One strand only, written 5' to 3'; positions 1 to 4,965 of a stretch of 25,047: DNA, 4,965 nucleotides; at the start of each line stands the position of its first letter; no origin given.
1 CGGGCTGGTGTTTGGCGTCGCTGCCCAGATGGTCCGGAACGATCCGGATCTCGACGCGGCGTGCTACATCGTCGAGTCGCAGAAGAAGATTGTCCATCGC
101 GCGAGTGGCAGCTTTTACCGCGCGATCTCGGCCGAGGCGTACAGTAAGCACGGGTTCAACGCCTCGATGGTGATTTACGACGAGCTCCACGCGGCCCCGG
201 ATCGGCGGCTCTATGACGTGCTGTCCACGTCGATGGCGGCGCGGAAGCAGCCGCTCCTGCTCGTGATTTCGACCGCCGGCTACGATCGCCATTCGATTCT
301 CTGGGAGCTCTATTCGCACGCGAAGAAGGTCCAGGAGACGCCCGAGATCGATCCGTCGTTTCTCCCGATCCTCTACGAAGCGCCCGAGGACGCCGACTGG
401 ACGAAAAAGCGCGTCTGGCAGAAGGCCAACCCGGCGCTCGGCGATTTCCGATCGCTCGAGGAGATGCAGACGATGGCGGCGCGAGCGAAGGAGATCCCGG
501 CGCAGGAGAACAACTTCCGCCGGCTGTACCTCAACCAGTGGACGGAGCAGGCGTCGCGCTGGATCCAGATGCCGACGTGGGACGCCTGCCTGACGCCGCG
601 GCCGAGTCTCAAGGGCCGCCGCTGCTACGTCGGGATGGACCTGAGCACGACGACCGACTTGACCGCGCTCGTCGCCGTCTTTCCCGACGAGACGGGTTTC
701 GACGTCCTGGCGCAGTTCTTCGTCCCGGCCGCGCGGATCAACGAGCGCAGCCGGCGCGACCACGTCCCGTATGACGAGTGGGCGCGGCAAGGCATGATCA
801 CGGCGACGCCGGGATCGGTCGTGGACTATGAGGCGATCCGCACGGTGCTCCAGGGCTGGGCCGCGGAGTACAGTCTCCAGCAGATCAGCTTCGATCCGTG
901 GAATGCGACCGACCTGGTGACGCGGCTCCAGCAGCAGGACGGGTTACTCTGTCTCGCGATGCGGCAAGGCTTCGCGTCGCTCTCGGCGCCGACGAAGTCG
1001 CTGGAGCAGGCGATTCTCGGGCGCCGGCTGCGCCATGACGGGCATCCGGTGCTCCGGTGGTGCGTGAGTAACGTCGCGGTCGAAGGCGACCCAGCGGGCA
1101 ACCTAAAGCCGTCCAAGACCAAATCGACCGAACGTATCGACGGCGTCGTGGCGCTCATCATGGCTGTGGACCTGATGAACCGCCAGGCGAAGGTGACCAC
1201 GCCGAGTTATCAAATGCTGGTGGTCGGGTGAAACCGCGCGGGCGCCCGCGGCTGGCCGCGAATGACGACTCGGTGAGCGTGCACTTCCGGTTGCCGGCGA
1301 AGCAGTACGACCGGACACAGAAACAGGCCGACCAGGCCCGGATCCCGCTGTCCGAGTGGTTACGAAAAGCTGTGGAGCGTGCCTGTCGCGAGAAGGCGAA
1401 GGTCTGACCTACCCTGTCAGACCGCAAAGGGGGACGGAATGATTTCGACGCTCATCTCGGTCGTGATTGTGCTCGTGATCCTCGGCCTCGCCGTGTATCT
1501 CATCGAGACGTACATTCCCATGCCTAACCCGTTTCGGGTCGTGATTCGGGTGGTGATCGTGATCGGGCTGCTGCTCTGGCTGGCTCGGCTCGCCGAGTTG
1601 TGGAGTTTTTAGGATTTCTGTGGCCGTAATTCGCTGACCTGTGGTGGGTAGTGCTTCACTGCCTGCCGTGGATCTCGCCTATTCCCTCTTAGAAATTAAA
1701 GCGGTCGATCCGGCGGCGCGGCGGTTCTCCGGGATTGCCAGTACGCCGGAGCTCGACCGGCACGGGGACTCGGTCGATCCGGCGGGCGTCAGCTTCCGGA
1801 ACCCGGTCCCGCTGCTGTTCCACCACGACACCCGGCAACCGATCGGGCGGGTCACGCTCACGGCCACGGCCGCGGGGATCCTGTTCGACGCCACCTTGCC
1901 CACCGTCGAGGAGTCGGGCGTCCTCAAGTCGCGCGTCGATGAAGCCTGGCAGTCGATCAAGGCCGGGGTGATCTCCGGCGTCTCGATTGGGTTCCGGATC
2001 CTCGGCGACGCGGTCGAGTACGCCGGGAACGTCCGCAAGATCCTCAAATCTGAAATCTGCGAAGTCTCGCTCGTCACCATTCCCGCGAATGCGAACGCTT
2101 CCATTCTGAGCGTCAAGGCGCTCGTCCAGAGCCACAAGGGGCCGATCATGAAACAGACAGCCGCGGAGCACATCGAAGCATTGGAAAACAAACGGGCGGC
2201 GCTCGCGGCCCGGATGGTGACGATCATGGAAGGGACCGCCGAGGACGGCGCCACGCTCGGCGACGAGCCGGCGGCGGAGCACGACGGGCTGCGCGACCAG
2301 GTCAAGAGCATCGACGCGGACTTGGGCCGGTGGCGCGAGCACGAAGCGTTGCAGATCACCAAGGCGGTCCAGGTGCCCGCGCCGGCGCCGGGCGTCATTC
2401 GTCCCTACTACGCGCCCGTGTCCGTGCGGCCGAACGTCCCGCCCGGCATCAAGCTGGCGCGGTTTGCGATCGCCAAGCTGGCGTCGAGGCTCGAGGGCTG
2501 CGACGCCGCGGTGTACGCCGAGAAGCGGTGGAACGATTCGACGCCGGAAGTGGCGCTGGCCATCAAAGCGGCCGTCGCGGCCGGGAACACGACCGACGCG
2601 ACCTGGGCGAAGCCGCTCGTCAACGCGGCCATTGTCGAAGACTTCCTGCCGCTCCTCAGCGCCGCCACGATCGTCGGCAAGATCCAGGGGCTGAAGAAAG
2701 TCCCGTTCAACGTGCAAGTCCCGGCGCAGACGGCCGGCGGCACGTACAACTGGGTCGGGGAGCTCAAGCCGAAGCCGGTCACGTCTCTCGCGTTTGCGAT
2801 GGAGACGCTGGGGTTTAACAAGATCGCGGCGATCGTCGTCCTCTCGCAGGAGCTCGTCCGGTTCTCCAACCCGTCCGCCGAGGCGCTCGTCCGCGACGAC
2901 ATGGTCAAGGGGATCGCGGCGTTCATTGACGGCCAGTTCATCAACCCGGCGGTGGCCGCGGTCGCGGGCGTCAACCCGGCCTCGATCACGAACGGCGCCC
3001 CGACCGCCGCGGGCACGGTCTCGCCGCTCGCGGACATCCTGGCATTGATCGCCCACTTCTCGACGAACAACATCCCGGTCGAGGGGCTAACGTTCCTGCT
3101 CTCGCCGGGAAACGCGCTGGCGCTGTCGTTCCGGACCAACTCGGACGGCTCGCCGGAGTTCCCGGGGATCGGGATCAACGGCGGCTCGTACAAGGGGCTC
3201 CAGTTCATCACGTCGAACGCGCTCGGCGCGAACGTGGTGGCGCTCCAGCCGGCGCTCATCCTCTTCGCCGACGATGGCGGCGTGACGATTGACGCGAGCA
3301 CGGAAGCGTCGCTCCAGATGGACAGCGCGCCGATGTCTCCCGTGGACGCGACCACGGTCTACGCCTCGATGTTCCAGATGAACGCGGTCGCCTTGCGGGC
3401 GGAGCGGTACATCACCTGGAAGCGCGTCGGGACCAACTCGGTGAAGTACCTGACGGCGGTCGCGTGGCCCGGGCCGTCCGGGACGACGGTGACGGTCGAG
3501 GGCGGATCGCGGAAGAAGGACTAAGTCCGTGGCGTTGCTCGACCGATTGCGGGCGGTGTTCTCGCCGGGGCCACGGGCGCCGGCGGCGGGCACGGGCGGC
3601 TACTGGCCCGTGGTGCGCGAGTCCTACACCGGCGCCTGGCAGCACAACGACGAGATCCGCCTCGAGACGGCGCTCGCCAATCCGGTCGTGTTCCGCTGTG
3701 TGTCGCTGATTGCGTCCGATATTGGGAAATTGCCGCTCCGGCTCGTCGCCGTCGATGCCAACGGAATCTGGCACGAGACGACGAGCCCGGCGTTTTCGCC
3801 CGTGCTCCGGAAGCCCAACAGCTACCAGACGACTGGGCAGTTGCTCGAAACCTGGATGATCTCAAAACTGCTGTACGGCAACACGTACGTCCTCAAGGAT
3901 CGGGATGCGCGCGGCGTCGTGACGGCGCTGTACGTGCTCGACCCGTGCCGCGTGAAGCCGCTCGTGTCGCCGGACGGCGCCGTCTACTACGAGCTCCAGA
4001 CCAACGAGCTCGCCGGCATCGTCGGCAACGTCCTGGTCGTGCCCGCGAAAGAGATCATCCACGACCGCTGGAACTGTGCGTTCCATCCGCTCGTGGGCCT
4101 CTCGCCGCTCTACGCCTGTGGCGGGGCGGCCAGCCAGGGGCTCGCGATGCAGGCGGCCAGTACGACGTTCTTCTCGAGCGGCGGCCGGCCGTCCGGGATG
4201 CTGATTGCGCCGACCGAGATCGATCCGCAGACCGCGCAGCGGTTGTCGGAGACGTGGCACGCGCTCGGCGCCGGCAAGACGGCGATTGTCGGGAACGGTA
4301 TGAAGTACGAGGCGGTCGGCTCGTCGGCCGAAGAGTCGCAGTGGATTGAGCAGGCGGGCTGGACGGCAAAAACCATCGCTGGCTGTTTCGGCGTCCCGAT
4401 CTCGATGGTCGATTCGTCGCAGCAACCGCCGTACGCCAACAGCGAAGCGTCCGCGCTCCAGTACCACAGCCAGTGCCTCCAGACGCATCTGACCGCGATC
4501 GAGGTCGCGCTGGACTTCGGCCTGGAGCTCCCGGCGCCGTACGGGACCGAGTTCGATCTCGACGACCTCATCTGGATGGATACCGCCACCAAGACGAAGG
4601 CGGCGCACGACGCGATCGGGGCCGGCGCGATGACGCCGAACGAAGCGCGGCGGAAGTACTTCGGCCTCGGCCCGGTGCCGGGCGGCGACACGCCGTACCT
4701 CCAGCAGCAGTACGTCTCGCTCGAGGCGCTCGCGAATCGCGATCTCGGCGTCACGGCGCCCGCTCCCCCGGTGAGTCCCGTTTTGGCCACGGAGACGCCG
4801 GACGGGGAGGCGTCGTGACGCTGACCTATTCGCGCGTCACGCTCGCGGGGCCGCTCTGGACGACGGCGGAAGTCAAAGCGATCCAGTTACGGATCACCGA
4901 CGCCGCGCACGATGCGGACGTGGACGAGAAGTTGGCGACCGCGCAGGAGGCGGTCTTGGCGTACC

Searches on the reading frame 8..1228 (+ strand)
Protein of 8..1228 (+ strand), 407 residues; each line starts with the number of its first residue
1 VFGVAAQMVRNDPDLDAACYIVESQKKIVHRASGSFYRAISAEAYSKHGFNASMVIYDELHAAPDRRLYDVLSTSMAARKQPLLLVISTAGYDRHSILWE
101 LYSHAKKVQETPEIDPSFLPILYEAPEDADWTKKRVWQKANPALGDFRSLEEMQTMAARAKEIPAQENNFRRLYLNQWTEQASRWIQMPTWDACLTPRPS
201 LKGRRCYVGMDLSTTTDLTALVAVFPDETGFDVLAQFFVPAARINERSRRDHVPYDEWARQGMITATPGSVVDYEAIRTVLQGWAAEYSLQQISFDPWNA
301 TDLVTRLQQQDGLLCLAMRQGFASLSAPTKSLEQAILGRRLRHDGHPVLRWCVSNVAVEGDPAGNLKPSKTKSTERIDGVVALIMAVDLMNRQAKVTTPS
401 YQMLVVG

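Call 20: search_protein_families(library=pfam, proteins=[window:8-1228:+], max_evalue=0.01)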
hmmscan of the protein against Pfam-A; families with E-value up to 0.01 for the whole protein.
window:8-1228:+ (407 aa): 3 families
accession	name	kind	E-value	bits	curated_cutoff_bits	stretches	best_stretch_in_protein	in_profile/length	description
PF20441.4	TerL_nuclease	-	6.5e-55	186.8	24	1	117-388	6-280/286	Terminase large subunit, endonuclease domain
PF03354.21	TerL_ATPase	-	3.3e-14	53.4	23.7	1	23-106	93-177/178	Terminase large subunit, ATPase domain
PF03237.21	Terminase_6N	-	0.0014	18.7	22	1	28-187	70-209/215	Terminase large subunit, T4likevirus-type, N-terminal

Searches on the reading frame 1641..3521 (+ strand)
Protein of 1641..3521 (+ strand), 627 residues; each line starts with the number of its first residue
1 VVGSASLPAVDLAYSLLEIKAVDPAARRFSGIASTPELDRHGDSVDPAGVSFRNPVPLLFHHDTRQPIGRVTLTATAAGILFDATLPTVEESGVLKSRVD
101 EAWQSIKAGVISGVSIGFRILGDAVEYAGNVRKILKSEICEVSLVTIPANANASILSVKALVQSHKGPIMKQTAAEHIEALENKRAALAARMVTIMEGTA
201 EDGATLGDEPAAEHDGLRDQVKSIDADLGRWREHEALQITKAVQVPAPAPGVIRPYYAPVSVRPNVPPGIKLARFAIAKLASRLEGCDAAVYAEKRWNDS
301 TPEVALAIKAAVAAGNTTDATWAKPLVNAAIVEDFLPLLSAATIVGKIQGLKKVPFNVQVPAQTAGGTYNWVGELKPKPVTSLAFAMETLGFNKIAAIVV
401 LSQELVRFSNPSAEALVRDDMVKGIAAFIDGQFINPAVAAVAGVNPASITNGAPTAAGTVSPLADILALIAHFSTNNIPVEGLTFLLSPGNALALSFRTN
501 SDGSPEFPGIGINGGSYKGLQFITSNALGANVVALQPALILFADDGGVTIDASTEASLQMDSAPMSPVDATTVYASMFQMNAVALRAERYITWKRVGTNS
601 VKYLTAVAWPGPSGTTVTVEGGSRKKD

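Call 20: search_protein_families(library=pfam, proteins=[window:1641-3521:+], max_evalue=0.01)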
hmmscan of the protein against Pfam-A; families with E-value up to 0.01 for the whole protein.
window:1641-3521:+ (627 aa): 2 families
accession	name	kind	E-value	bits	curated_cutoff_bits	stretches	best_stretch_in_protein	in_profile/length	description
PF04586.22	Peptidase_S78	-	2.5e-15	57.4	21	1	54-159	50-156/165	Caudovirus prohead serine protease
PF05065.19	Phage_capsid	-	1e-12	48.5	24.2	1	357-594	37-268/280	Phage capsid family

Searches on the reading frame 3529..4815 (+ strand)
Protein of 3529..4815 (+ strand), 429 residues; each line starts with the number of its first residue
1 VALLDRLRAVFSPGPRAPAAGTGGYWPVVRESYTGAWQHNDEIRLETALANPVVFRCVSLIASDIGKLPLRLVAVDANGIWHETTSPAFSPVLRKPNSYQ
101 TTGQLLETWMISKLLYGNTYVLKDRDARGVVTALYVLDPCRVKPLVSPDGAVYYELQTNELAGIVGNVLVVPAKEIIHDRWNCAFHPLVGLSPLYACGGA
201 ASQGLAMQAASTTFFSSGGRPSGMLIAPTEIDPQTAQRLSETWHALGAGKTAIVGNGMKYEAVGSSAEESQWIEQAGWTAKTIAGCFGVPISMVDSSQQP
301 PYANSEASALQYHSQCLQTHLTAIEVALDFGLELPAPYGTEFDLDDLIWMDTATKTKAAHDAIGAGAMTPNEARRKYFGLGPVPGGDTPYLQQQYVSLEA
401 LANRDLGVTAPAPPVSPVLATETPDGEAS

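Call 20: search_protein_families(library=pfam, proteins=[window:3529-4815:+], max_evalue=0.01)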
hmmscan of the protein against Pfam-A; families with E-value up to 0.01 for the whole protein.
window:3529-4815:+ (429 aa): 1 family
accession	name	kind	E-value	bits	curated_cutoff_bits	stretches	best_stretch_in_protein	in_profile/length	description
PF04860.17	Phage_portal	-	9.4e-77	258.8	39.1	1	52-376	1-319/321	Phage portal protein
